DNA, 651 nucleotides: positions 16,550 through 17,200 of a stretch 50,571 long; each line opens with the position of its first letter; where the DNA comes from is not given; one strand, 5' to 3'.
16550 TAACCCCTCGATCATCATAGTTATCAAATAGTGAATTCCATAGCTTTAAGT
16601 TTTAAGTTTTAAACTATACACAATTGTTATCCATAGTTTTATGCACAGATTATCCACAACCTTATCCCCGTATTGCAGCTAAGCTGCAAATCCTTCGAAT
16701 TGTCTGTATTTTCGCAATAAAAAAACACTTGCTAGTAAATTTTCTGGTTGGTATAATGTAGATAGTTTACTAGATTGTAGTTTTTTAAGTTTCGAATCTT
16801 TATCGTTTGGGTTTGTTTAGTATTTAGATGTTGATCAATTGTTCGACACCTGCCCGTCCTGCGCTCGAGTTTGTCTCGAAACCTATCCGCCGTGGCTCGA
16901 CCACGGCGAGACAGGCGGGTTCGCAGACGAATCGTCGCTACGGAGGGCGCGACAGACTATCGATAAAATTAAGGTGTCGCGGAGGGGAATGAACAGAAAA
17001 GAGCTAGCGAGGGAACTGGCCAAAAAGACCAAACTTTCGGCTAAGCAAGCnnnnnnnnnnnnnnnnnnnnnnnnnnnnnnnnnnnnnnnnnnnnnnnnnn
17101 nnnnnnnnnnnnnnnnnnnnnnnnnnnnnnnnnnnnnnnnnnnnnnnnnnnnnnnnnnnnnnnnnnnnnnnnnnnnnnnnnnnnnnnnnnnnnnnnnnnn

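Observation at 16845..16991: Conserved GC-rich leader ending in SD+ATG upstream of two unrelated envelope genes (pilB and a GT4 glycosyltransferase): candidate novel cis-regulatory RNA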

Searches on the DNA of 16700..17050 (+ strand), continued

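Call 83: search_with_rna_model(model_id=R1, sources=[L102], max_evalue=5, filters=off)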
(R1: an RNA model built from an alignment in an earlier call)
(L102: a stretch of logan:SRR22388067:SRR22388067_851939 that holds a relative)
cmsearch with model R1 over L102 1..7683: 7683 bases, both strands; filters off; matches with E-value up to 5: 7.
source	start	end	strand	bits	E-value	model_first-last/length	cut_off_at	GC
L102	2759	2863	-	10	0.11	1-156/156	no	0.48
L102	2830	2858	+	6.7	0.72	1-156/156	no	0.41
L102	34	88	+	5.7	1.4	1-156/156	no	0.27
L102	4737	4846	-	4.6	2.5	1-156/156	no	0.45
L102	4143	4211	+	3.9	3.7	1-156/156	no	0.33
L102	1201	1281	+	3.5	4.7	1-156/156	no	0.56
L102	6615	6690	+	3.4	4.9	1-156/156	no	0.32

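Call 92: search_with_rna_model(model_id=R1, sources=[window, L002, L003, L084, L092, L096, L100], max_evalue=0.0001, make_alignment=true, filters=default)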
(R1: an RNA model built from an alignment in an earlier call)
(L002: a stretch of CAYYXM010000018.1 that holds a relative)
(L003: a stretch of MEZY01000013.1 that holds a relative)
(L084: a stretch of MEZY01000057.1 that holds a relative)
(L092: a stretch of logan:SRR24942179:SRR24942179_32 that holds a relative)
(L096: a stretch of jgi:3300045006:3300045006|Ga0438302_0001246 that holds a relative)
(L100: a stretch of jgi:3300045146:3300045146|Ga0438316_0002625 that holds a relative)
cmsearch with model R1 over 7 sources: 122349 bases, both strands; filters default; matches with E-value up to 0.0001: 8.
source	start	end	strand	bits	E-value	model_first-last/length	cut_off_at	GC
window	16843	16995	+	173.1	1.4e-41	1-156/156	no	0.59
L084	100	262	+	165.7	1e-39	1-156/156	no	0.49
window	30858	30985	-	129.4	1.4e-30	1-156/156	no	0.52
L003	5894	6007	+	104.7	2.4e-24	1-156/156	no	0.51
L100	8608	8740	+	89.9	1.3e-20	1-156/156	no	0.47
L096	9904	10017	+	70.4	1e-15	1-156/156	no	0.45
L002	6360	6491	-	39.5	6.4e-08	1-156/156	no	0.47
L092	1058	1132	+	30.8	9.9e-06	1-156/156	no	0.49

Alignment A4: 8 matches aligned to the model, 208 columns, each read 5' to 3' on its own strand. Consensus structure (alignment columns), stored with it:
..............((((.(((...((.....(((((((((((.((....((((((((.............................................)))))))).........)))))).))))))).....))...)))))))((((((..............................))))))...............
